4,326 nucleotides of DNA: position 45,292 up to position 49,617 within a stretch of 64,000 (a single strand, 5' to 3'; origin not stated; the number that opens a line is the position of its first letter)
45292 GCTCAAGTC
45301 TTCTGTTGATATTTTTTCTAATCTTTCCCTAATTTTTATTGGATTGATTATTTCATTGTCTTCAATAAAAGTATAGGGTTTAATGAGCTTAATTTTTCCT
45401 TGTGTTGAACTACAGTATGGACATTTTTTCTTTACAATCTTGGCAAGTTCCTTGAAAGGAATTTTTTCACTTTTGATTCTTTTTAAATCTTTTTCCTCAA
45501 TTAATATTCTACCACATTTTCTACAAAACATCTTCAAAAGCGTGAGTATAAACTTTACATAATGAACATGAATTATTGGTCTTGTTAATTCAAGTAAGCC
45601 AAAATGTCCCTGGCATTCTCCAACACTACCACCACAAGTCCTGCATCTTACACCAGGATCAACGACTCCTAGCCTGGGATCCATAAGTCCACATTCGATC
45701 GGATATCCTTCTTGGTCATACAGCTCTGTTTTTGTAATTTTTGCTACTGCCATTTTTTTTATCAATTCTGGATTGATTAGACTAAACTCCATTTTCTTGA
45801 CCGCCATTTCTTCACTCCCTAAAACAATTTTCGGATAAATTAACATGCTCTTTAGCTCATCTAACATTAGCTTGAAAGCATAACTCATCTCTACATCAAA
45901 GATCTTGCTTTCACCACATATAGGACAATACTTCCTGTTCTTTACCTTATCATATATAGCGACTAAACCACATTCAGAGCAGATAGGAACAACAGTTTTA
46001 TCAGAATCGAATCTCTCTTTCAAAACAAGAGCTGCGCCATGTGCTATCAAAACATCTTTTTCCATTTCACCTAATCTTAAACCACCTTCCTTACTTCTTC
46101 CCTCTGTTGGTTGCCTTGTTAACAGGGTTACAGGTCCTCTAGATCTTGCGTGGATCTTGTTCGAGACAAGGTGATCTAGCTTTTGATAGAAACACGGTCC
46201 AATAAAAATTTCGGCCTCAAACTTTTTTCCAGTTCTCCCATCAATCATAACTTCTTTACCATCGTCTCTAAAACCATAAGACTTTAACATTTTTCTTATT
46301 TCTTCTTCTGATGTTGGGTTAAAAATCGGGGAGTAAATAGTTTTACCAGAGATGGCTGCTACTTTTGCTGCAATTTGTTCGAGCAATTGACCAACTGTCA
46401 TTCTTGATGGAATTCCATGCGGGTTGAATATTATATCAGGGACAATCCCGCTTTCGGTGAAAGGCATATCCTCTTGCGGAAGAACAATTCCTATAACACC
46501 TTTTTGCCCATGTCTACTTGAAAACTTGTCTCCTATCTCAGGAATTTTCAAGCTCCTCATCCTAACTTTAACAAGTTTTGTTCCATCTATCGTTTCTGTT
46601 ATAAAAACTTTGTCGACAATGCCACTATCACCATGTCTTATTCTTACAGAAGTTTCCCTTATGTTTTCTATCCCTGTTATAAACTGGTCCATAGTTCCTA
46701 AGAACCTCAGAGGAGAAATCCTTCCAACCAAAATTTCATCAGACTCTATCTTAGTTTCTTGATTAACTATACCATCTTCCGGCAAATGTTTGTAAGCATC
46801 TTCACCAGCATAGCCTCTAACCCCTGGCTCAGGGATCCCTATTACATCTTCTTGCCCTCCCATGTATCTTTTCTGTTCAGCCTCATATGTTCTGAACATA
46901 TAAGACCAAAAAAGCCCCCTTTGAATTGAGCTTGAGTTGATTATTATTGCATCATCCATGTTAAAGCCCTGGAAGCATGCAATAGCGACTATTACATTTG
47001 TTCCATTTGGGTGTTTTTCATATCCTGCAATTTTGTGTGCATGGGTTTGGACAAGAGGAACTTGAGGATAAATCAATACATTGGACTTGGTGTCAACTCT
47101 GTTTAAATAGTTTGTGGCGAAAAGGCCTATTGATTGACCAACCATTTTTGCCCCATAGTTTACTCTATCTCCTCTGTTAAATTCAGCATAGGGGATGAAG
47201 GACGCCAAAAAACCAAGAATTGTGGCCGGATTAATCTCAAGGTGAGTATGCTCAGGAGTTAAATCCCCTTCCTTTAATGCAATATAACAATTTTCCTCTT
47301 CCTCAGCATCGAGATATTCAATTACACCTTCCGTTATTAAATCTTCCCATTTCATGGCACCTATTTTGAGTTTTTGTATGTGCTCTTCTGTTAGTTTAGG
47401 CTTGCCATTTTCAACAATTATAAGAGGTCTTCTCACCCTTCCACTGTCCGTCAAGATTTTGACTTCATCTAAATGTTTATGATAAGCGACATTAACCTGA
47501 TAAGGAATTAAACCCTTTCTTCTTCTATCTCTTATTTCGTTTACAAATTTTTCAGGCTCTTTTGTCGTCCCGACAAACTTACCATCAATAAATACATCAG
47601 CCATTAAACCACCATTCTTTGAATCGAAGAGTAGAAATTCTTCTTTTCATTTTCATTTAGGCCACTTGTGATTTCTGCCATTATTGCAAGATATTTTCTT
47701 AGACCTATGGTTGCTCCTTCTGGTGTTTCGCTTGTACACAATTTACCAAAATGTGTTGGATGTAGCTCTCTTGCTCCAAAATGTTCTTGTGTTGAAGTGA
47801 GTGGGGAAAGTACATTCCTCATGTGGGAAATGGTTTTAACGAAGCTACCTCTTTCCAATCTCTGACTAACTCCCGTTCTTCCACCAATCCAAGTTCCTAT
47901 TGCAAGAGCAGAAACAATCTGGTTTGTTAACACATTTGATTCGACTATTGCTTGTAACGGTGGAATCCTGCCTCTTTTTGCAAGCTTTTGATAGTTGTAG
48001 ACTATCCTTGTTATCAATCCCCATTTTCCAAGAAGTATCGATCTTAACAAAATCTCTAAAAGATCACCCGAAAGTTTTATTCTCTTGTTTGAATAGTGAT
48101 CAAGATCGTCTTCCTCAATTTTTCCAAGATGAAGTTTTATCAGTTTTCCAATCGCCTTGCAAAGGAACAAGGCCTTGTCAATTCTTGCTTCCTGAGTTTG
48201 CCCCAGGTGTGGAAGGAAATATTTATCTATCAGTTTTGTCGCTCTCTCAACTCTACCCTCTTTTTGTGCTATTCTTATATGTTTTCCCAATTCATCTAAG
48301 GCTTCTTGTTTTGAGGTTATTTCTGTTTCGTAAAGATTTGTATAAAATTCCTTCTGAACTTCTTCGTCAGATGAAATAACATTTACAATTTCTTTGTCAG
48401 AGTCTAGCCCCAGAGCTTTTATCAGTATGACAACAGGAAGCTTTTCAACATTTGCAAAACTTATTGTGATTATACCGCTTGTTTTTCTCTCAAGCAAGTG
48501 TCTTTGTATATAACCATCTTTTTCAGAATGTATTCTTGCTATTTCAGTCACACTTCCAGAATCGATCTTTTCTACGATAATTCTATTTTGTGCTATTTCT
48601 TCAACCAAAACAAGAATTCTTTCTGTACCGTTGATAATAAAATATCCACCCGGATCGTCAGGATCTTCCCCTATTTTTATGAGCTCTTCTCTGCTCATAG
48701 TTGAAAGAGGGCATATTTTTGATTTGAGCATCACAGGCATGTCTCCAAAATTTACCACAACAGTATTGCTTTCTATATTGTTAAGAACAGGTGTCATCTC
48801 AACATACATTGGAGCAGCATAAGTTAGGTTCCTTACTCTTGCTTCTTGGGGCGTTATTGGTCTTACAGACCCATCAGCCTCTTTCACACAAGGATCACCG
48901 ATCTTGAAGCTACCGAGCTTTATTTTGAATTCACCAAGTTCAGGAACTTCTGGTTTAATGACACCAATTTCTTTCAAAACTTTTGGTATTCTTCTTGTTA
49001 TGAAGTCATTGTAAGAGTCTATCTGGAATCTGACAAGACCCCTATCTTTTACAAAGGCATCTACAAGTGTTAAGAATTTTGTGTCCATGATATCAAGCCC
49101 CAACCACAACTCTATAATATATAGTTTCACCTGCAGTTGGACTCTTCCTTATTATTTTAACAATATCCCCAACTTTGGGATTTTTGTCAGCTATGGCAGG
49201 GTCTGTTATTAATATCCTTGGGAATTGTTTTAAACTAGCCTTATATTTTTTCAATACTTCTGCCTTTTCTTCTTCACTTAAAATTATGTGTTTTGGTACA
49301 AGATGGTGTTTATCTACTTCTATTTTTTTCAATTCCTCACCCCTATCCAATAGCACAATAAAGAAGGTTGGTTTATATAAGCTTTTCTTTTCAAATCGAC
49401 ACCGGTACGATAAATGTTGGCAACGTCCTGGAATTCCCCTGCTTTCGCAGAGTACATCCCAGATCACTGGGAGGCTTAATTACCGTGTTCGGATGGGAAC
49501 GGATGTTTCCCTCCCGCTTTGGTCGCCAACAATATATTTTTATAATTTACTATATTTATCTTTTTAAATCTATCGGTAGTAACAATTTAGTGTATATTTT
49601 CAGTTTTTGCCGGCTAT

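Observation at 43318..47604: RNA polymerase subunits B' and A' encoded as a single 1428-codon frame (no stop at the junction)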

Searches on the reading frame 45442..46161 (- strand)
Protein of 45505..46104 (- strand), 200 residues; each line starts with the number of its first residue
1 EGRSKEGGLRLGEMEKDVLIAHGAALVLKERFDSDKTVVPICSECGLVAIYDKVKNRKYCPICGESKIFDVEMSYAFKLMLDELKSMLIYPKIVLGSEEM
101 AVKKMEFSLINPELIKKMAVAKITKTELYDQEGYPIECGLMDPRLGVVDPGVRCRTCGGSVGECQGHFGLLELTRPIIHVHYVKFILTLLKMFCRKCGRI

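Call 27: find_related_loci(query=A1, collection=genome_contigs, flank=4000)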
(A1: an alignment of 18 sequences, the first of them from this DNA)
Query A1 (240 aa) in genome_contigs; peptide patterns used: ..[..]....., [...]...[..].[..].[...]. (x = any residue, [..] = any of these).
600 stretches matched a pattern (row limit reached: there are more); 481 encode a relative of the query (tblastn E <= 1e-3); the best 80 are kept; 80 distinct loci.
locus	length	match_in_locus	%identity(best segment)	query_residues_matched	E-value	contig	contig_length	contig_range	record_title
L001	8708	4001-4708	90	1-236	1e-146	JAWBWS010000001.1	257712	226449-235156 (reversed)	MAG: Candidatus Aenigmatarchaeota archaeon isolate JZ-1_201803_bins_66 JZ-1_201803_bins_66_scaffold_1, whole genome shot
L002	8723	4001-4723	79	1-240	4e-129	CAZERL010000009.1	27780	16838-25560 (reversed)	MAG TPA_asm: uncultured archaeon isolate SRP178908_co1_104 genome assembly, contig: NODE_1011_length_27780_cov_10.196826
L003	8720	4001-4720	73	1-240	2e-125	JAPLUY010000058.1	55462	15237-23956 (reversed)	MAG: Candidatus Aenigmatarchaeota archaeon isolate LacPavin_0920_SED3_MAG_58_13 LacPavin_0920_SED3_scaffold_758602, whol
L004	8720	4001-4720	73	1-240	1e-125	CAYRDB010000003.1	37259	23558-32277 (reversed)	MAG TPA_asm: uncultured archaeon isolate SRP239243_co2_306 genome assembly, contig: NODE_1527_length_37259_cov_11.050720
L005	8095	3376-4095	73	1-240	6e-122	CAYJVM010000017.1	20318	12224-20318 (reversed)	MAG TPA_asm: uncultured archaeon isolate ERP125453_co1_206 genome assembly, contig: NODE_2568_length_20318_cov_56.407294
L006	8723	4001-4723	70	1-239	5e-120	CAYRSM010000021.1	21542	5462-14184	MAG TPA_asm: uncultured archaeon isolate SRP093762_co1_53 genome assembly, contig: NODE_1483_length_21542_cov_10.373575,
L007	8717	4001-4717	71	1-239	9e-120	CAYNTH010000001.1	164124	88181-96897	MAG TPA_asm: uncultured archaeon isolate SRP141376_co2_418 genome assembly, contig: NODE_184_length_164124_cov_9.092949,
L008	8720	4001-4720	70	1-240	2e-119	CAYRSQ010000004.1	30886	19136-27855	MAG TPA_asm: uncultured archaeon isolate SRP178699_co1_573 genome assembly, contig: NODE_1560_length_30886_cov_6.590445,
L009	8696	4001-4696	71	1-234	8e-116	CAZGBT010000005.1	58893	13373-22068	MAG TPA_asm: uncultured archaeon isolate SRP141552_co1_15 genome assembly, contig: NODE_159_length_58893_cov_25.606581,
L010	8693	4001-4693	69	1-231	2e-114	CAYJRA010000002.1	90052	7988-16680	MAG TPA_asm: uncultured archaeon isolate ERP125453_co1_246 genome assembly, contig: NODE_128_length_90052_cov_9.698434,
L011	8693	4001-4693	69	1-231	1e-113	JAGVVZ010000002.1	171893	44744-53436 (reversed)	MAG: Candidatus Aenigmatarchaeota archaeon isolate RIFCSPHIGHO2_02_FULL_35_12 rifcsphigho2_02_scaffold_37, whole genome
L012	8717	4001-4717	65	1-239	6e-111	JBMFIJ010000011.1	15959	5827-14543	MAG: Candidatus Aenigmatarchaeota archaeon isolate KM4324-20 NODE_11_length_15959_cov_5.598476, whole genome shotgun seq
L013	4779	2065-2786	71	1-240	1e-110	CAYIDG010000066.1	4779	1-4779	MAG TPA_asm: uncultured archaeon isolate ERP119705_co1_846 genome assembly, contig: NODE_32311_length_4779_cov_3.878069,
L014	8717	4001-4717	66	1-239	7e-110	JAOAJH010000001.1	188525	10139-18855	MAG: Candidatus Aenigmatarchaeota archaeon isolate SKW179 NODE_1_length_188525_cov_6.296915, whole genome shotgun sequen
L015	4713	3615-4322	65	1-239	6e-107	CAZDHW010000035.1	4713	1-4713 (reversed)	MAG TPA_asm: uncultured bacterium isolate SRP104967_co1_12 genome assembly, contig: NODE_5943_length_4713_cov_17.111207,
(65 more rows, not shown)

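Call 45: search_solved_structures(query=window:45505-46104:-, show_alignments=4, max_evalue=1e-10)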
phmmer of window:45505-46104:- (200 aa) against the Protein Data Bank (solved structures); distinct sequences matched with E-value up to 1e-10: 51.
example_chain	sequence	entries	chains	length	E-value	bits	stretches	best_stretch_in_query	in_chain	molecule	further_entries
3qqc_A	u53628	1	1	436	2.1e-58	200.7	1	36-200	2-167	DNA-directed RNA polymerase subunit b, DNA-directed RNA polymerase subunit a', DNA-directe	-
4qiw_A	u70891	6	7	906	4.2e-35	124.7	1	100-200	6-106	DNA-directed RNA polymerase | DNA-directed RNA polymerase subunit | DNA-directed RNA polymerase subunit A'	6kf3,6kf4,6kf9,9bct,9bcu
8cro_A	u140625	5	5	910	4.9e-34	121.2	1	100-200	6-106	DNA-directed RNA polymerase subunit Rpo1N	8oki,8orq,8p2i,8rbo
36ro_A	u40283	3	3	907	8.4e-34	120.4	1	102-200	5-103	DNA-directed RNA polymerase subunit Rpo1N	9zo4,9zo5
2waq_A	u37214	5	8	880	7.1e-32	114.1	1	99-200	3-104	DNA-DIRECTED RNA POLYMERASE RPO1N SUBUNIT | DNA-DIRECTED RNA POLYMERASE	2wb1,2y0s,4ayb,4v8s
36ro_B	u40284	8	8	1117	1.4e-31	113.2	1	1-96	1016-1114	DNA-directed RNA polymerase subunit beta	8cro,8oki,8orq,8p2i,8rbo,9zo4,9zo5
2pmz_A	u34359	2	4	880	1.6e-31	112.9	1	99-200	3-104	DNA-directed RNA polymerase subunit A | DNA-directed RNA polymerase subunit A'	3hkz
4qiw_B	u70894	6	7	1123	4.7e-30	108.2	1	1-95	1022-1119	DNA-directed RNA polymerase | DNA-directed RNA polymerase subunit beta | DNA-directed RNA polymerase subunit B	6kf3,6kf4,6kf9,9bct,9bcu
36rp_A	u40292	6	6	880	1.3e-28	103.5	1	99-200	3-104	DNA-directed RNA polymerase subunit Rpo1N | DNA-directed RNA polymerase subunit A'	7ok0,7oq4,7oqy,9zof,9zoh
36rp_B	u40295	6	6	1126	1.1e-26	97.2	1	1-98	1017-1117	DNA-directed RNA polymerase subunit Rpo2 | DNA-directed RNA polymerase subunit B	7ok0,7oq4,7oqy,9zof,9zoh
2pmz_B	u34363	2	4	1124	1.2e-26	97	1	1-96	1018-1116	DNA-directed RNA polymerase subunit B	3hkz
2waq_B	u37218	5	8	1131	2.4e-26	96.1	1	1-96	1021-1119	DNA-DIRECTED RNA POLYMERASE RPO2 SUBUNIT | DNA-DIRECTED RNA POLYMERASE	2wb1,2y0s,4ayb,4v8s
3h0g_A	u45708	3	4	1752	2.5e-21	79.7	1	102-200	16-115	DNA-directed RNA polymerase II subunit rpb1 | RNA polymerase II subunit Rpb1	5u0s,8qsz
5x4z_A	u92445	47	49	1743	1.3e-20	77.4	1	101-200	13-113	DNA-directed RNA polymerase subunit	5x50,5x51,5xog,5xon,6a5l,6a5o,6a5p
8u9x_A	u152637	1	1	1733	8.3e-18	68.2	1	101-200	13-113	DNA-directed RNA polymerase II subunit RPB1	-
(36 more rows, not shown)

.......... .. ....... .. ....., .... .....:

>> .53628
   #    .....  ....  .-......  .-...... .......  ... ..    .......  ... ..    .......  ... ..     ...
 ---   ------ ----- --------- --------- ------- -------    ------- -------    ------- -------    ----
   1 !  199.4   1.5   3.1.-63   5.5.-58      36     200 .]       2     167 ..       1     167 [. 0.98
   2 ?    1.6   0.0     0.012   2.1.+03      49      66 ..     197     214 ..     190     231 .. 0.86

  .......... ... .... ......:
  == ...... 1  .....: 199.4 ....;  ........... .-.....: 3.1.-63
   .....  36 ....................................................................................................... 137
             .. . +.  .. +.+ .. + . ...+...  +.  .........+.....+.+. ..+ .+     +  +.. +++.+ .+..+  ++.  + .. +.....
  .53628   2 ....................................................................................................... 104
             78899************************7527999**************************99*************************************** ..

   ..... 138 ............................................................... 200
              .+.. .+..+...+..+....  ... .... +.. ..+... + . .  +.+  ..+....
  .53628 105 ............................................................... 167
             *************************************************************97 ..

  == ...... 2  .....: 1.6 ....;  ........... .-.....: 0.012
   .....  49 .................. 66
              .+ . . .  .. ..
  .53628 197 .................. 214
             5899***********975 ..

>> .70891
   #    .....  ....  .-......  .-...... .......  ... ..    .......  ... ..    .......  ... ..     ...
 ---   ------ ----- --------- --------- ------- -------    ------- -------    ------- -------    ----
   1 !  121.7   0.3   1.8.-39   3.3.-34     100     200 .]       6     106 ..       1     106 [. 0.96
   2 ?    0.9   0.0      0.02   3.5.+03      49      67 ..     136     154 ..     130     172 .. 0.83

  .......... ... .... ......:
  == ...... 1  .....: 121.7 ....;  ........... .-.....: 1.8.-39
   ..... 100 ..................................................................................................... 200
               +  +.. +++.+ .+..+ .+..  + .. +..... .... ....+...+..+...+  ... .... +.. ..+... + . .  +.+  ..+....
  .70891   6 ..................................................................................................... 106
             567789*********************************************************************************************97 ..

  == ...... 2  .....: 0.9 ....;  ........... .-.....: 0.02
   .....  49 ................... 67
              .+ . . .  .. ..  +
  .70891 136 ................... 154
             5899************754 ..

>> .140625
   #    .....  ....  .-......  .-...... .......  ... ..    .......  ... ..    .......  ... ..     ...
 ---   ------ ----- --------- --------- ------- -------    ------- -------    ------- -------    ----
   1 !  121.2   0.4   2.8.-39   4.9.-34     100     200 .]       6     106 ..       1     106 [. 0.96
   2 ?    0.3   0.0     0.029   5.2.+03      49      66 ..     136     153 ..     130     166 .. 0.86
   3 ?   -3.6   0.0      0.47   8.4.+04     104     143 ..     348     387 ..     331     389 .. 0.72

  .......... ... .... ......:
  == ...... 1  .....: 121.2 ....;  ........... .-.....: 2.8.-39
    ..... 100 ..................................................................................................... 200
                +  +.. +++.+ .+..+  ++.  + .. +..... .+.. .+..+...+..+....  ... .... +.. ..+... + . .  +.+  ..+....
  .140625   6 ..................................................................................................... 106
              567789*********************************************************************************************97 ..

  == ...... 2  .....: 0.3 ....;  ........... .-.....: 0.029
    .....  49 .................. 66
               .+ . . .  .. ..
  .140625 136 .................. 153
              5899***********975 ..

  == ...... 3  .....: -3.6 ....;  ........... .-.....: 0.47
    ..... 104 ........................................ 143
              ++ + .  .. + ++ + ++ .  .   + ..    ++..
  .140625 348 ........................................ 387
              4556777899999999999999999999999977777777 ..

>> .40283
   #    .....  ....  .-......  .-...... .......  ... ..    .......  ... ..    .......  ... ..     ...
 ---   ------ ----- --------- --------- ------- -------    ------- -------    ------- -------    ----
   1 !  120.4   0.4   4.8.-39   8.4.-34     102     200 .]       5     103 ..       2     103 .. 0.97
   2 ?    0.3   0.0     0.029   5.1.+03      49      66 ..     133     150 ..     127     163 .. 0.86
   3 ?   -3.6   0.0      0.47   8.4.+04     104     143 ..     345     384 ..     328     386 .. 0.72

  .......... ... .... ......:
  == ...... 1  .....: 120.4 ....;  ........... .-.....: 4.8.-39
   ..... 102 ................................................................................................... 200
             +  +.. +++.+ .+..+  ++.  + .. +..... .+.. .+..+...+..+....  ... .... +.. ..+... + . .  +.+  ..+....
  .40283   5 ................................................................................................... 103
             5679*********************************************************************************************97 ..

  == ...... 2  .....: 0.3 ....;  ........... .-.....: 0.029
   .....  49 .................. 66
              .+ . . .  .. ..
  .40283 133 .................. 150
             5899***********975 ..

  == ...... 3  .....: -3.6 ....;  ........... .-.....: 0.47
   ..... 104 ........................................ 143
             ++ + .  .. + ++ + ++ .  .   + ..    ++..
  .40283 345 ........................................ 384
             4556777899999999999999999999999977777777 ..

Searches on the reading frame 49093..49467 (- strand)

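Call 5: search_protein_families(library=pfam, proteins=[window:49093-49467:-])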
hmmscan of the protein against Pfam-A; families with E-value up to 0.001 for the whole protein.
window:49093-49467:- (124 aa): 1 family
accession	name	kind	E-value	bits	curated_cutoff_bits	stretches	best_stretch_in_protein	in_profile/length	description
PF01191.24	RNA_pol_Rpb5_C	-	2.5e-28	98.1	23.5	1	50-121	2-73/73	RNA polymerase Rpb5, C-terminal domain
